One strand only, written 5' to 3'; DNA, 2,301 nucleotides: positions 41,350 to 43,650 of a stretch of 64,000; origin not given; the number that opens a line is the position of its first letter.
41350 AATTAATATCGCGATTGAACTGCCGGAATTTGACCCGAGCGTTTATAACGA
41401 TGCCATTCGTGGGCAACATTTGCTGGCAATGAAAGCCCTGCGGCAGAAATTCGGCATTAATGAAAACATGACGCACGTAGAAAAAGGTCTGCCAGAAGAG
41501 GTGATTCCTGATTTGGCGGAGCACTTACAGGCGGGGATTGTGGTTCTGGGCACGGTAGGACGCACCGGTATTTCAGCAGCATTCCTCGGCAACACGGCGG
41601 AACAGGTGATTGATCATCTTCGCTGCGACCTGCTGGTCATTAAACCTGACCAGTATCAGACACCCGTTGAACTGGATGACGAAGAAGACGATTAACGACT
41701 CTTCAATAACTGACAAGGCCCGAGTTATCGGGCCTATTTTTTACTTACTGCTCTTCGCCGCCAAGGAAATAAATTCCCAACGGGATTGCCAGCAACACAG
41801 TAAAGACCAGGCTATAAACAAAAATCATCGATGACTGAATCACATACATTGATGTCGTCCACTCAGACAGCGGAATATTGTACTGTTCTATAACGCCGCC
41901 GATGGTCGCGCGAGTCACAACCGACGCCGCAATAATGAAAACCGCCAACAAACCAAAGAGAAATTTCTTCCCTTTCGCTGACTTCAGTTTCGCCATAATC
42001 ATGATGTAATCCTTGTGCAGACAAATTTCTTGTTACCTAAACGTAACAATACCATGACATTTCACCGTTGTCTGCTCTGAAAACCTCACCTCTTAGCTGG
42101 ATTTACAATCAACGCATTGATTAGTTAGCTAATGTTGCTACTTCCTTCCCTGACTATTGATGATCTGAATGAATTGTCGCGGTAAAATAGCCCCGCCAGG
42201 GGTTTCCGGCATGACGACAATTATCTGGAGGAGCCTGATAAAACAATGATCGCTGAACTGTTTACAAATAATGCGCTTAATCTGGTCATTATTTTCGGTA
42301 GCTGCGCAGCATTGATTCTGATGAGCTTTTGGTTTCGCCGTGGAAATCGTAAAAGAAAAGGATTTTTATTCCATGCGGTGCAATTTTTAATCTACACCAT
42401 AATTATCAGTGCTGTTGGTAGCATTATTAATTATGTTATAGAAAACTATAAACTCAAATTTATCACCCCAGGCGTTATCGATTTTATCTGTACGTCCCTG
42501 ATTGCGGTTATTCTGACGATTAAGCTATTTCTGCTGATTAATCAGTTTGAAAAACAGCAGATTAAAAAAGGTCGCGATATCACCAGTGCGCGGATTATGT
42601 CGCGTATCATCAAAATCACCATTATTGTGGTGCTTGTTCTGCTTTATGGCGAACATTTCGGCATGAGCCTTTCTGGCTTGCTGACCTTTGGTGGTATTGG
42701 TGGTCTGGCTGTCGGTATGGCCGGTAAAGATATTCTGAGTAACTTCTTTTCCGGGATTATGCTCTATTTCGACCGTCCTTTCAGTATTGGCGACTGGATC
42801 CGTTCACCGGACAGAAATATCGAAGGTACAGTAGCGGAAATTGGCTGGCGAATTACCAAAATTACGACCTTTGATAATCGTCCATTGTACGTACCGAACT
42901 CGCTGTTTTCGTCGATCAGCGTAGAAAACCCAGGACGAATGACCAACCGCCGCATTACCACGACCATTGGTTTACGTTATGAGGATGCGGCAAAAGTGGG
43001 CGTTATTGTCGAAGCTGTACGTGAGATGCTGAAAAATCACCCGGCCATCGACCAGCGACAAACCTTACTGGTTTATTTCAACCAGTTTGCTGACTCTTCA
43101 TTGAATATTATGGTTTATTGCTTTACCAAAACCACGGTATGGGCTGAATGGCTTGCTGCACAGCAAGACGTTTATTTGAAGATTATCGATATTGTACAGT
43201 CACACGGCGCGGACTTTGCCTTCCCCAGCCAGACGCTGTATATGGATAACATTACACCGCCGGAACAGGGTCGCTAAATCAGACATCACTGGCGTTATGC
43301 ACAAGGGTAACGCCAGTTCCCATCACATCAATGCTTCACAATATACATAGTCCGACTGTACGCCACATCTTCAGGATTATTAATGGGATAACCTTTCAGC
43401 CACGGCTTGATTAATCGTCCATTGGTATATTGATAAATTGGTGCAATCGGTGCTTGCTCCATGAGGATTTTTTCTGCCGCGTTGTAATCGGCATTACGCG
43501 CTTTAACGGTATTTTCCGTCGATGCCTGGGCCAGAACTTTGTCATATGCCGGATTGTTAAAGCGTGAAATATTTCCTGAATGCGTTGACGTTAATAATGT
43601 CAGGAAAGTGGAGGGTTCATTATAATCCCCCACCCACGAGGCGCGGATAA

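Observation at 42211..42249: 12-codon upstream ORF whose stop overlaps the ynaI start codon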

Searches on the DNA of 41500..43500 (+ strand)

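Call 3: search_dna_similar(query=window:42003-42320:+, collection=ecoli_genomes, mode=near, max_rows=30, rows=spread)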
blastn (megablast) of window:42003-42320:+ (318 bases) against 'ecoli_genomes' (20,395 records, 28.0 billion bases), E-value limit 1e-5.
Records with a match: 5423; places in all: 5778; records where one place covers at least 80% of the query: 5056.
Genomes with a match: 5423 of 5426; with a place that covers at least 80% of the query: 5056. Places per genome that has any: lowest 1, median 1, highest 3. On chromosomes: 5772 places; on plasmids: 6.
Best place of each record, by identity: >=99% 5361; 95-99% 61; 90-95% 1.
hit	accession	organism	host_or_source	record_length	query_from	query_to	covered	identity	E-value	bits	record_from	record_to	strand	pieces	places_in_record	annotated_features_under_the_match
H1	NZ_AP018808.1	Escherichia coli strain E2865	Bos taurus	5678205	1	318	100%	100.0%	6e-165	588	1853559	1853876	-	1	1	ynaI: low conductance mechanosensitive channel YnaI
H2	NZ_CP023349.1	Escherichia coli strain ETEC-2264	Homo sapiens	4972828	1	318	100%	100.0%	6e-165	588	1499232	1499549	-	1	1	ynaI: low conductance mechanosensitive channel YnaI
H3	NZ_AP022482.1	Escherichia coli strain STN0717-20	-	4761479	1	318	100%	100.0%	6e-165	588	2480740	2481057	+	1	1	ynaI: low conductance mechanosensitive channel YnaI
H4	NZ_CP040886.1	Escherichia coli strain K71-77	Homo sapiens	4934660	1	318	100%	100.0%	6e-165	588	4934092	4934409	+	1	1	ynaI: low conductance mechanosensitive channel YnaI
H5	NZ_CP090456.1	Escherichia coli strain B379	Homo sapiens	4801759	1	318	100%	100.0%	6e-165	588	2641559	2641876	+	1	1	ynaI: low conductance mechanosensitive channel YnaI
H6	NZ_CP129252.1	Escherichia coli strain STEC1585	Homo sapiens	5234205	1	318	100%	100.0%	6e-165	588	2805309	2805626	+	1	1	ynaI: low conductance mechanosensitive channel YnaI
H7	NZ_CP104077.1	Escherichia coli strain HB42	dog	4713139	1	318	100%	100.0%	6e-165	588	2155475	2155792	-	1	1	ynaI: low conductance mechanosensitive channel YnaI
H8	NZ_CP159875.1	Escherichia coli strain 12089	Homo sapiens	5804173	1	318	100%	100.0%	6e-165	588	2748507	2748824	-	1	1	ynaI: low conductance mechanosensitive channel YnaI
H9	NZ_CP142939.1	Escherichia coli strain B20127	seawater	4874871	1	318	100%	100.0%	6e-165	588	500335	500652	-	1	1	ynaI: low conductance mechanosensitive channel YnaI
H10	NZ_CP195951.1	Escherichia coli strain E1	Raw wastewater influent sample from the ...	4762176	1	318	100%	100.0%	6e-165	588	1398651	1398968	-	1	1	ynaI: low conductance mechanosensitive channel YnaI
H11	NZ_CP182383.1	Escherichia coli strain Br_178_kylling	-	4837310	1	318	100%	100.0%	6e-165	588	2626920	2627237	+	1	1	ynaI: low conductance mechanosensitive channel YnaI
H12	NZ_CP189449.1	Escherichia coli strain N1193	Homo sapiens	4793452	1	318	100%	100.0%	6e-165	588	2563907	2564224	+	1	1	ynaI: low conductance mechanosensitive channel YnaI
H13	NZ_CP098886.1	Escherichia coli strain CUVET19-1969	Canis lupus familiaris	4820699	1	318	100%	100.0%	6e-165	588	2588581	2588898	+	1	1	ynaI: low conductance mechanosensitive channel YnaI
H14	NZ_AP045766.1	Escherichia coli strain 23CRST009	Homo sapiens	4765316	1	318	100%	100.0%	6e-165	588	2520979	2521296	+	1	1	ynaI: low conductance mechanosensitive channel YnaI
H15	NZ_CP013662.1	Escherichia coli strain 08-00022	Homo sapiens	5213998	1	318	100%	99.7%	3e-163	582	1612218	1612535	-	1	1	ynaI: low conductance mechanosensitive channel YnaI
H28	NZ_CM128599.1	Escherichia coli strain E500002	Homo sapiens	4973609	1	318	100%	96.2%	6e-145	521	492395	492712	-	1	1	ynaI: low conductance mechanosensitive channel YnaI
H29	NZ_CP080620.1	Escherichia coli strain TOP10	-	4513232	123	318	62%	100.0%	4e-97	363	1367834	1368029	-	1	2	ynaI: low conductance mechanosensitive channel YnaI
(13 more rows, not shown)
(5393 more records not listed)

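Call 5: search_rna_families(source=window, start=41500, end=43500, threshold=evalue, max_evalue=1)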
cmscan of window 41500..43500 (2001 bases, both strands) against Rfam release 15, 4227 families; matches with E-value up to 1: 0.
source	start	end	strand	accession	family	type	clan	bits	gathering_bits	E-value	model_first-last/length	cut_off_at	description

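Call 7: get_annotated_region(hit=H29, flank=2500)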
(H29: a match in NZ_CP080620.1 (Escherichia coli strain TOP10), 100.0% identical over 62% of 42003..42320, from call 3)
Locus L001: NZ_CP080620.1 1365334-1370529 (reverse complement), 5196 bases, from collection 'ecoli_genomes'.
description: Escherichia coli strain TOP10 chromosome, complete genome
organism: Escherichia coli strain TOP10 (NCBI taxid 562)
replicon: chromosome; assembly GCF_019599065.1
host: -; source: -; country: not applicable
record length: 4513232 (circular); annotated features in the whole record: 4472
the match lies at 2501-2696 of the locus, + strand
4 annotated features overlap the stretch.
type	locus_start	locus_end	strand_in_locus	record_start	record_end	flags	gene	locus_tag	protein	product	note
CDS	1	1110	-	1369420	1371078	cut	ybjD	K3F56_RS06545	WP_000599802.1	ATP-dependent endonuclease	-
CDS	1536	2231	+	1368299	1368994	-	aqpZ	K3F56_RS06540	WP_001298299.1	aquaporin Z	-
CDS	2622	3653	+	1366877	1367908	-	ynaI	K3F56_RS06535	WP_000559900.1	low conductance mechanosensitive channel YnaI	-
CDS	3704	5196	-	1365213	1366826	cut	mppA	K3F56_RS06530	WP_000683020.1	murein tripeptide ABC transporter substrate-binding protein MppA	-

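Call 8: get_annotated_region(hit=H1, flank=1500)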
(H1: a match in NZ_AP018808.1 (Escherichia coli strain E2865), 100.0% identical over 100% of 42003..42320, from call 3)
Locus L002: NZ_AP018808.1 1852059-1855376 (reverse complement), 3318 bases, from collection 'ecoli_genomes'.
description: Escherichia coli strain E2865 chromosome, complete genome
organism: Escherichia coli strain E2865 (NCBI taxid 562)
replicon: chromosome; assembly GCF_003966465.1
host: Bos taurus; source: -; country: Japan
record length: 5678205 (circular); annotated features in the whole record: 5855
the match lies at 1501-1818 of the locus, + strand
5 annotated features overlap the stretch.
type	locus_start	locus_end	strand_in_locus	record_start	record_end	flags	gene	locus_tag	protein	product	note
CDS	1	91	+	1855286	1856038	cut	fnr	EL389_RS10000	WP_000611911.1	fumarate/nitrate reduction transcriptional regulator Fnr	-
CDS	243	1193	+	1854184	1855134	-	uspE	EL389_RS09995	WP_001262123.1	universal stress protein UspE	-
CDS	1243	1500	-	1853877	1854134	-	ynaJ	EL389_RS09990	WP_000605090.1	DUF2534 family protein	-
CDS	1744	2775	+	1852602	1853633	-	ynaI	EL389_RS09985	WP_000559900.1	low conductance mechanosensitive channel YnaI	-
CDS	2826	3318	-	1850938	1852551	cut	mppA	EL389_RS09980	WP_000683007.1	murein tripeptide ABC transporter substrate-binding protein MppA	-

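Call 34: search_dna_similar(query=window:42185-42265:+, collection=ecoli_genomes, mode=near, max_rows=60, rows=spread)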
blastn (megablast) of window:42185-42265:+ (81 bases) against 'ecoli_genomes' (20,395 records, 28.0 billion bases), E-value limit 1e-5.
Records with a match: 5418; places in all: 5419; records where one place covers at least 80% of the query: 5418.
Genomes with a match: 5418 of 5426; with a place that covers at least 80% of the query: 5418. Places per genome that has any: lowest 1, median 1, highest 2. On chromosomes: 5413 places; on plasmids: 6.
Best place of each record, by identity: >=99% 4207; 95-99% 1211.
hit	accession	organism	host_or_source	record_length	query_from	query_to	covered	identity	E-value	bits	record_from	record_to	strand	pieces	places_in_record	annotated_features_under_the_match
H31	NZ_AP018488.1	Escherichia coli O157:H7 strain PV15-279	Homo sapiens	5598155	1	81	100%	100.0%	6e-34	150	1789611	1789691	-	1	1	ynaI: low conductance mechanosensitive channel YnaI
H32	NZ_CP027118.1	Escherichia coli strain 26561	bovine mastitis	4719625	1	81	100%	100.0%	6e-34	150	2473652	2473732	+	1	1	ynaI: low conductance mechanosensitive channel YnaI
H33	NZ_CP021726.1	Escherichia coli strain Combat11I9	Homo sapiens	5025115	1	81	100%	100.0%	6e-34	150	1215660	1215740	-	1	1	ynaI: low conductance mechanosensitive channel YnaI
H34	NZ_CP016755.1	Escherichia coli strain FORC_044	Homo sapiens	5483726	1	81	100%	100.0%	6e-34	150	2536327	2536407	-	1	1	ynaI: low conductance mechanosensitive channel YnaI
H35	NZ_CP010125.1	Escherichia coli strain C8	cow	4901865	1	81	100%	100.0%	6e-34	150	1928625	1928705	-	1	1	ynaI: low conductance mechanosensitive channel YnaI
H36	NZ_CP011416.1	Escherichia coli strain CFSAN029787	Homo sapiens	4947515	1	81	100%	100.0%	6e-34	150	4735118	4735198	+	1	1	ynaI: low conductance mechanosensitive channel YnaI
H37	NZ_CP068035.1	Escherichia coli strain U90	swine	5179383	1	81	100%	100.0%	6e-34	150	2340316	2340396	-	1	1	ynaI: low conductance mechanosensitive channel YnaI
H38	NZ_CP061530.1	Escherichia coli strain WEM25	Beach water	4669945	1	81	100%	100.0%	6e-34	150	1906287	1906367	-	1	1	ynaI: low conductance mechanosensitive channel YnaI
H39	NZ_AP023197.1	Escherichia coli strain TUM18780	Homo sapiens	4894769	1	81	100%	100.0%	6e-34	150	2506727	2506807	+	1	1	ynaI: low conductance mechanosensitive channel YnaI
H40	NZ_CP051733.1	Escherichia coli strain SCU-109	Homo sapiens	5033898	1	81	100%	100.0%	6e-34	150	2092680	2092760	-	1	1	ynaI: low conductance mechanosensitive channel YnaI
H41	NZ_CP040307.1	Escherichia coli strain F1 E4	cattle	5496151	1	81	100%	100.0%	6e-34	150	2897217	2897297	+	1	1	ynaI: low conductance mechanosensitive channel YnaI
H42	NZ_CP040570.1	Escherichia coli O157:H7 strain ECP17-1298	Homo sapiens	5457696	1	81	100%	100.0%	6e-34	150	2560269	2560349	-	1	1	ynaI: low conductance mechanosensitive channel YnaI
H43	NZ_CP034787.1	Escherichia coli strain ECCNB20-2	chicken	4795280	1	81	100%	100.0%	6e-34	150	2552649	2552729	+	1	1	ynaI: low conductance mechanosensitive channel YnaI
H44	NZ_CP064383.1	Escherichia coli O157:H7 strain PartA-EcoliO157H7-RM8376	missing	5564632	1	81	100%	100.0%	6e-34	150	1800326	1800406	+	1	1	ynaI: low conductance mechanosensitive channel YnaI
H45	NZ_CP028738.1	Escherichia coli strain A38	Petrogale lateralis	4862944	1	81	100%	100.0%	6e-34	150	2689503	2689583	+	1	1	ynaI: low conductance mechanosensitive channel YnaI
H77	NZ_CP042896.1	Escherichia coli strain CFSAN061771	missing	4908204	1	81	100%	98.8%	3e-32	145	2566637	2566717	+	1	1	ynaI: low conductance mechanosensitive channel YnaI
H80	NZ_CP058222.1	Escherichia coli strain CFT073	Homo sapiens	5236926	1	81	100%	98.8%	3e-32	145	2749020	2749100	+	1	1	ynaI: low conductance mechanosensitive channel YnaI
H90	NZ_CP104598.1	Escherichia coli strain AHM8C160RI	chicken feces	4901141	1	81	100%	97.5%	1e-30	139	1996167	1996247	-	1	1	ynaI: low conductance mechanosensitive channel YnaI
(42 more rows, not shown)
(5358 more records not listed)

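Call 35: get_annotated_region(hit=H80, flank=200)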
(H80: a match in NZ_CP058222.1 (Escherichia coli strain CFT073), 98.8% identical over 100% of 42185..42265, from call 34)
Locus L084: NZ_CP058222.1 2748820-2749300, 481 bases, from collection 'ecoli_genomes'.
description: Escherichia coli strain CFT073 chromosome, complete genome
organism: Escherichia coli strain CFT073 (NCBI taxid 562)
replicon: chromosome; assembly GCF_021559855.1
host: Homo sapiens; source: urine; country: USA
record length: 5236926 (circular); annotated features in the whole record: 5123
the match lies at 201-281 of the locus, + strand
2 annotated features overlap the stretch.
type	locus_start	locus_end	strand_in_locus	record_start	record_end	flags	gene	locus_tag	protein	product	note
CDS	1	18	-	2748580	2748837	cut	ynaJ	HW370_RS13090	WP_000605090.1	DUF2534 family protein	-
CDS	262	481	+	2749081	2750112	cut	ynaI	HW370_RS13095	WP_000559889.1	low conductance mechanosensitive channel YnaI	-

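Call 36: get_annotated_region(hit=H90, flank=200)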
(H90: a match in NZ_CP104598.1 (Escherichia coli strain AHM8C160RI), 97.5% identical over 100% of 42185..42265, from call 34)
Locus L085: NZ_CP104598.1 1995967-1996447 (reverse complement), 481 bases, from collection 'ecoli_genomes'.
description: Escherichia coli strain AHM8C160RI chromosome, complete genome
organism: Escherichia coli strain AHM8C160RI (NCBI taxid 562)
replicon: chromosome; assembly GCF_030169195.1
host: -; source: chicken feces; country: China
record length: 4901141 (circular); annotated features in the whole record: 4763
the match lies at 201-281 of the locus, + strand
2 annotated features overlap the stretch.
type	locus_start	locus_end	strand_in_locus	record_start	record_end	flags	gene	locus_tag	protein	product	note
CDS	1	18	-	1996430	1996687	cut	ynaJ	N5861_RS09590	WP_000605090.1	DUF2534 family protein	-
CDS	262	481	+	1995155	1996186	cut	ynaI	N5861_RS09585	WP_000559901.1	low conductance mechanosensitive channel YnaI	-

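Call 37: get_annotated_region(hit=H28, flank=100)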
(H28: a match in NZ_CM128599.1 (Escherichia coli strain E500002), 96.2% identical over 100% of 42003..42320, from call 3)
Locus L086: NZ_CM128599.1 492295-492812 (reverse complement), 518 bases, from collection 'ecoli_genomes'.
description: Escherichia coli strain E500002 chromosome, whole genome shotgun sequence
organism: Escherichia coli strain E500002 (NCBI taxid 562)
replicon: chromosome; assembly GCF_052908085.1
host: Homo sapiens; source: stool; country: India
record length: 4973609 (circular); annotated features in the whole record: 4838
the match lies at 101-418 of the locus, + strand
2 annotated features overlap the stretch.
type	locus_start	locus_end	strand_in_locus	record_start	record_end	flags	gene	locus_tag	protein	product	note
CDS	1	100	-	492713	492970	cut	ynaJ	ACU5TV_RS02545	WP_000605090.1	DUF2534 family protein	-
CDS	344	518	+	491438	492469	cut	ynaI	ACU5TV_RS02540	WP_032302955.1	low conductance mechanosensitive channel YnaI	-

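Call 38: get_annotated_region(hit=H77, flank=200)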
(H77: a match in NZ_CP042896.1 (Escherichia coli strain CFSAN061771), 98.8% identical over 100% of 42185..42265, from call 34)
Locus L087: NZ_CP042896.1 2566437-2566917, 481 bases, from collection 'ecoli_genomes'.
description: Escherichia coli strain CFSAN061771 chromosome, complete genome
organism: Escherichia coli strain CFSAN061771 (NCBI taxid 562)
replicon: chromosome; assembly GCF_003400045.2
host: missing; source: raw milk cheese; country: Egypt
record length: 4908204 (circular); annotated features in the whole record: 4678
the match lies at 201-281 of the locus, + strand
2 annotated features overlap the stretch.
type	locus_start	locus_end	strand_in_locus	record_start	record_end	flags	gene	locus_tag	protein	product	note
CDS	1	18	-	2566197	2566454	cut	ynaJ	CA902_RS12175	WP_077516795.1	DUF2534 family protein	-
CDS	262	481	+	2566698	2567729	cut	ynaI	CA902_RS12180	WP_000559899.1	low conductance mechanosensitive channel YnaI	-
